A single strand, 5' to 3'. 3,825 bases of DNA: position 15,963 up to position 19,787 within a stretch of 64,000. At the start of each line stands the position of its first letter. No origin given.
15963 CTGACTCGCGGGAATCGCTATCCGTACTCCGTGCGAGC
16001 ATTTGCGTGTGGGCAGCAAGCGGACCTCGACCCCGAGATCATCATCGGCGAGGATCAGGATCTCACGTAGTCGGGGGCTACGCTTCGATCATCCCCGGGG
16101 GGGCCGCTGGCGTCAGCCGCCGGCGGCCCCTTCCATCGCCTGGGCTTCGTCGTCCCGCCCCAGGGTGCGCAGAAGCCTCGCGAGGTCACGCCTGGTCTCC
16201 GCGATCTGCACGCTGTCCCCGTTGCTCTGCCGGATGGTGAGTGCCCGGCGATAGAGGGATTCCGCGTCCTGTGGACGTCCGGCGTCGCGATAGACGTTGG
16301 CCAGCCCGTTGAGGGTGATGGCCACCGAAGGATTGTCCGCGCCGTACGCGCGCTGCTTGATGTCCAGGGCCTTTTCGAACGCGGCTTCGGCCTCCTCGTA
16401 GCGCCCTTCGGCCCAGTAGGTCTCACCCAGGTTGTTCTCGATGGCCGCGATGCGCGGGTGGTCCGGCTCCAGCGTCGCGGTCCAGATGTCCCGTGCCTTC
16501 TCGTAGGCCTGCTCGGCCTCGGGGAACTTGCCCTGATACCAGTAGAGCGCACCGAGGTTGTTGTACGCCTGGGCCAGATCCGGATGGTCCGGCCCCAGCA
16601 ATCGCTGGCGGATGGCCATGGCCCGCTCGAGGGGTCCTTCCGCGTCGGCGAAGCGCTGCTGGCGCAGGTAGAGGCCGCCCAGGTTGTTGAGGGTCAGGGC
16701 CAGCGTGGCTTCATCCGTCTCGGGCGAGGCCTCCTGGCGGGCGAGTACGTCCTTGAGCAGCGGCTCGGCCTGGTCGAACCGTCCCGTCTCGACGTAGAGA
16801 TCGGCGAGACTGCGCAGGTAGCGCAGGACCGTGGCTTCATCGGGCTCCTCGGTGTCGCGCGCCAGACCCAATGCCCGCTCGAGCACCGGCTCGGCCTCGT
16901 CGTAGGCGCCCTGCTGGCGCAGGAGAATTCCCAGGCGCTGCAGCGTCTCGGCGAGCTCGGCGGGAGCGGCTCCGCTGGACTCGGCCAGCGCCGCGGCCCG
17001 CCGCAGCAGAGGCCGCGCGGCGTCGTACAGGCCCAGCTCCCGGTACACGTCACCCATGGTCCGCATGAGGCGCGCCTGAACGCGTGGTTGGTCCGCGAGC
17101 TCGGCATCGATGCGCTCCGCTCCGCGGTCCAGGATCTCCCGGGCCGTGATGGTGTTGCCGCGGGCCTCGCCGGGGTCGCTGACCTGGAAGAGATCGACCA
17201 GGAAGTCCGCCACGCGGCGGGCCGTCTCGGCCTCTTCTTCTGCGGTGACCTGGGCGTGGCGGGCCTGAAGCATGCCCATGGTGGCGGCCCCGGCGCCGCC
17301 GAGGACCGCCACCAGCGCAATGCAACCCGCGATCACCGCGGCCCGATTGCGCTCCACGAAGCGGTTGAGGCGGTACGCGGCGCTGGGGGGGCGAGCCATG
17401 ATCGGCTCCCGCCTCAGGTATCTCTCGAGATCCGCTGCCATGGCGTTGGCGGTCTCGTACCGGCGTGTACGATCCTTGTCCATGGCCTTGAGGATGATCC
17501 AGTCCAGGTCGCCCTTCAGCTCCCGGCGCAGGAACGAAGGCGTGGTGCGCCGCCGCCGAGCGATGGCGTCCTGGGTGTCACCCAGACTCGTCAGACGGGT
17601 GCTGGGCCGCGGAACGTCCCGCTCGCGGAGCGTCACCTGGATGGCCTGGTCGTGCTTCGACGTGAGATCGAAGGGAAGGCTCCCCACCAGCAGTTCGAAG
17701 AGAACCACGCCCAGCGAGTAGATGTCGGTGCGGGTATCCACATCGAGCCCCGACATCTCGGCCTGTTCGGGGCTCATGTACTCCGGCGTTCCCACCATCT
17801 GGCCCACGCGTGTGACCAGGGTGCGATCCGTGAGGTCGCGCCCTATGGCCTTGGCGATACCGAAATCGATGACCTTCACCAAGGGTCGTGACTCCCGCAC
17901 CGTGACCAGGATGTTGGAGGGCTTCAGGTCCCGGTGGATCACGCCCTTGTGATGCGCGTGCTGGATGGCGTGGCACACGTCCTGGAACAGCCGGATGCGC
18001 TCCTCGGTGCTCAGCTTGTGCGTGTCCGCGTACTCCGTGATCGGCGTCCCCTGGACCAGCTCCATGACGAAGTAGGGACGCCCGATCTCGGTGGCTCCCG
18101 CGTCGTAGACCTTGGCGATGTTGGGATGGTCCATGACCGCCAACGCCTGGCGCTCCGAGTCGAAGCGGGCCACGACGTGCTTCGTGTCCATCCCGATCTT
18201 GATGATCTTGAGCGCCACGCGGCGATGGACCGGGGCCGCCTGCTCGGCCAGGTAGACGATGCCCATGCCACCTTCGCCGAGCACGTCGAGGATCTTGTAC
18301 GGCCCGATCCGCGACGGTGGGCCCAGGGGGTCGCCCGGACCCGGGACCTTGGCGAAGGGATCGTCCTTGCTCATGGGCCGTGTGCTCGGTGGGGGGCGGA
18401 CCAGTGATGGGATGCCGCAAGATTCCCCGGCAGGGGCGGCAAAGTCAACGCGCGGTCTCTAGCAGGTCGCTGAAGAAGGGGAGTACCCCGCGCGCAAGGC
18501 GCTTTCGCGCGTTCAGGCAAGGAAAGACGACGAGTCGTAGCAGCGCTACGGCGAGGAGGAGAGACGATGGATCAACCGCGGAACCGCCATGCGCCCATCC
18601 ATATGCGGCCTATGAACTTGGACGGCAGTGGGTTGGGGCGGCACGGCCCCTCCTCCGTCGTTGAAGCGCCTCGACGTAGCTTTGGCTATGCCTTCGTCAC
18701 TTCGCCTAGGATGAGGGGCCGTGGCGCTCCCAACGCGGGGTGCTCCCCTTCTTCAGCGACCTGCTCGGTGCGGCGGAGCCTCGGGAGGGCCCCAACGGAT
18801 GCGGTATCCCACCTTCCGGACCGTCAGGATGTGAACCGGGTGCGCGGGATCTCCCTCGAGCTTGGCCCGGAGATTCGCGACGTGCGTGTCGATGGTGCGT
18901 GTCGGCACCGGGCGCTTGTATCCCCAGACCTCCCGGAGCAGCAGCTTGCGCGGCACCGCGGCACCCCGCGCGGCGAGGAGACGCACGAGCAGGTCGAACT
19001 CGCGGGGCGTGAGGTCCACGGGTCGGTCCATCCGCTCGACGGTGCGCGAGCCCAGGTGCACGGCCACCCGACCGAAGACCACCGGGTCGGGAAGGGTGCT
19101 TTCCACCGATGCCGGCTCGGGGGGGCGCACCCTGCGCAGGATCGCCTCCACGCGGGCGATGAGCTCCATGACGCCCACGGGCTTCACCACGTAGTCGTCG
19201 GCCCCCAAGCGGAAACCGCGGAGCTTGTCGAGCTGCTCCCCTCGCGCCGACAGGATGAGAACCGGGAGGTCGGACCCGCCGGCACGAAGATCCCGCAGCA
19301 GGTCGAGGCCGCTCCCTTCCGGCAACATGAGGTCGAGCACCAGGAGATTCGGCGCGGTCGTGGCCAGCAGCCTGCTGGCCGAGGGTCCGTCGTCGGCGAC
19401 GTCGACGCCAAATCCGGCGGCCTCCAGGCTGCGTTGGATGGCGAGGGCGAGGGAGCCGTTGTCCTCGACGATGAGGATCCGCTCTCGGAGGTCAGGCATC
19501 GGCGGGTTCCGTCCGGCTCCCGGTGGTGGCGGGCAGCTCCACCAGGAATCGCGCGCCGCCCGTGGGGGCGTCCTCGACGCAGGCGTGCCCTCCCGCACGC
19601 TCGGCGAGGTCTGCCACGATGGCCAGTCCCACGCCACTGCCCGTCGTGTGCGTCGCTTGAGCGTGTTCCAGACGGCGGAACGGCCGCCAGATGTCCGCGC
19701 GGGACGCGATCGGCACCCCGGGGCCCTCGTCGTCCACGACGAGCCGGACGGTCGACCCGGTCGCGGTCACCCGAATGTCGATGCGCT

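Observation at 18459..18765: Multicopy ~300-bp palindromic element with compensatory base changes (second copy 33131-33409)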

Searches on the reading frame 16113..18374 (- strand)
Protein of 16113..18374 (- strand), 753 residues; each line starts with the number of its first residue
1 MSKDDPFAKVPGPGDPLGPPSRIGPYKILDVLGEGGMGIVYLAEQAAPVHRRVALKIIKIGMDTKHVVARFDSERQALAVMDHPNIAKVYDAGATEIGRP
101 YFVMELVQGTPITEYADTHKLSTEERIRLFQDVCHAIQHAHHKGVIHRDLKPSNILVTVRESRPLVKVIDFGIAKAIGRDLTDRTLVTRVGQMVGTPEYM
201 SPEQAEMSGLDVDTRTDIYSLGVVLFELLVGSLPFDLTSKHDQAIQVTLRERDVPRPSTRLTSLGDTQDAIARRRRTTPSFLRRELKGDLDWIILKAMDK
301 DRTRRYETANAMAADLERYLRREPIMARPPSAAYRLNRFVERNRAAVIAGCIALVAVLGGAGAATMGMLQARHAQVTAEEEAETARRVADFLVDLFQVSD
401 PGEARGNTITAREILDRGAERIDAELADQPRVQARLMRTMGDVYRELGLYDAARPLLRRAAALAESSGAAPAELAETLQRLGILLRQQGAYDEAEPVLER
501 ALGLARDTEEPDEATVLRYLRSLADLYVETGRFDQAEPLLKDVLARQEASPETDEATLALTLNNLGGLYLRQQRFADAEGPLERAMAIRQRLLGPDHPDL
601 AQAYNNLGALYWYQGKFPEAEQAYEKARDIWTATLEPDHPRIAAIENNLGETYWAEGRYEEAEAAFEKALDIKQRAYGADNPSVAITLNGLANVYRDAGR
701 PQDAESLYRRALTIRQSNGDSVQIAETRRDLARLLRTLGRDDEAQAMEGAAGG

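Call 54: search_protein_families(library=pfam, proteins=[window:16113-18374:-])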
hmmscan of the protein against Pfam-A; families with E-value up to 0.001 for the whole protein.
window:16113-18374:- (753 aa): 25 families
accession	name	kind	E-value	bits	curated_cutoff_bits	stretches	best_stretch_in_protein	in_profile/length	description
PF13424.12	TPR_12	-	2e-89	294.3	30.1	6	642-716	2-76/77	Tetratricopeptide repeat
PF13374.12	TPR_10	-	1.1e-60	200.4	27.5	5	559-599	2-42/42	Tetratricopeptide repeat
PF00069.31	Pkinase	-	7e-44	150.6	31.7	1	26-250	1-212/263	Protein kinase domain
PF24885.1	TPR_NPHP3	-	2.7e-40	138.7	100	3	623-720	121-218/239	Nephrocystin-3 TPR domain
PF13176.12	TPR_7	-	6.2e-34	113.6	27.9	3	477-511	1-35/36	Tetratricopeptide repeat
PF00515.34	TPR_1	-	9.6e-34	114.3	27.8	3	601-627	1-27/34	Tetratricopeptide repeat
PF07714.23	PK_Tyr_Ser-Thr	-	7.3e-30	104.6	23.1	1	28-261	3-230/258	Protein tyrosine and serine/threonine kinase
PF07719.23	TPR_2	-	1.3e-29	100.2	27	2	647-672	5-30/34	Tetratricopeptide repeat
PF13181.12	TPR_8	-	1.3e-27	94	25.7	1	647-674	5-32/34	Tetratricopeptide repeat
PF13428.12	TPR_14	-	5.2e-21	73.5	23.5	0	519-553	3-37/44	Tetratricopeptide repeat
PF17874.7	TPR_MalT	-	9e-21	74.9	45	2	438-585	44-187/336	MalT-like TPR region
PF14559.12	TPR_19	-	9.3e-17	61.6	25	3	485-551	1-59/68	Tetratricopeptide repeat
PF13432.12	TPR_16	-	2e-16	60.5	32.7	2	607-673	3-61/65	Tetratricopeptide repeat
PF07721.20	TPR_4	-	3.1e-14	52.5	27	0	648-667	6-25/26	Tetratricopeptide repeat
PF03109.22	ABC1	-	1.1e-06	28.5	22.9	1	100-181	143-221/244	ABC1 atypical kinase-like domain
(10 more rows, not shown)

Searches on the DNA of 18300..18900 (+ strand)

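Call 10: search_rna_families(source=window, start=18300, end=18900, threshold=evalue, max_evalue=10)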
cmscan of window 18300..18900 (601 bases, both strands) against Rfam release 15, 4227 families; matches with E-value up to 10: 1.
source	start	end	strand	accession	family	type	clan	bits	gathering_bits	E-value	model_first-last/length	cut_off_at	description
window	18420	18505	+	RF02226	sX7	Gene; sRNA;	-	15.6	55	2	1-95/95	no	Xanthomonas sRNA sX7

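Call 68: search_dna_similar(query=window:18459-18768:+, collection=plasmids, mode=distant, max_evalue=0.001, max_rows=25)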
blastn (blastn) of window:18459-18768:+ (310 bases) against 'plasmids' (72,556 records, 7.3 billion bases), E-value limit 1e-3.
No match.

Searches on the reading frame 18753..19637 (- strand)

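Call 54: search_protein_families(library=pfam, proteins=[window:18753-19637:-])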
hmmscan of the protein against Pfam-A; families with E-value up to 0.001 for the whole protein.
window:18753-19637:- (294 aa): 2 families
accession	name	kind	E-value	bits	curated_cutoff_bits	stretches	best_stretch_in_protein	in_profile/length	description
PF00486.34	Trans_reg_C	-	5.9e-24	84.4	26.2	1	205-280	2-77/77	Transcriptional regulatory protein, C terminal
PF00072.30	Response_reg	-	9.9e-24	84.1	30.2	1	54-164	1-111/111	Response regulator receiver domain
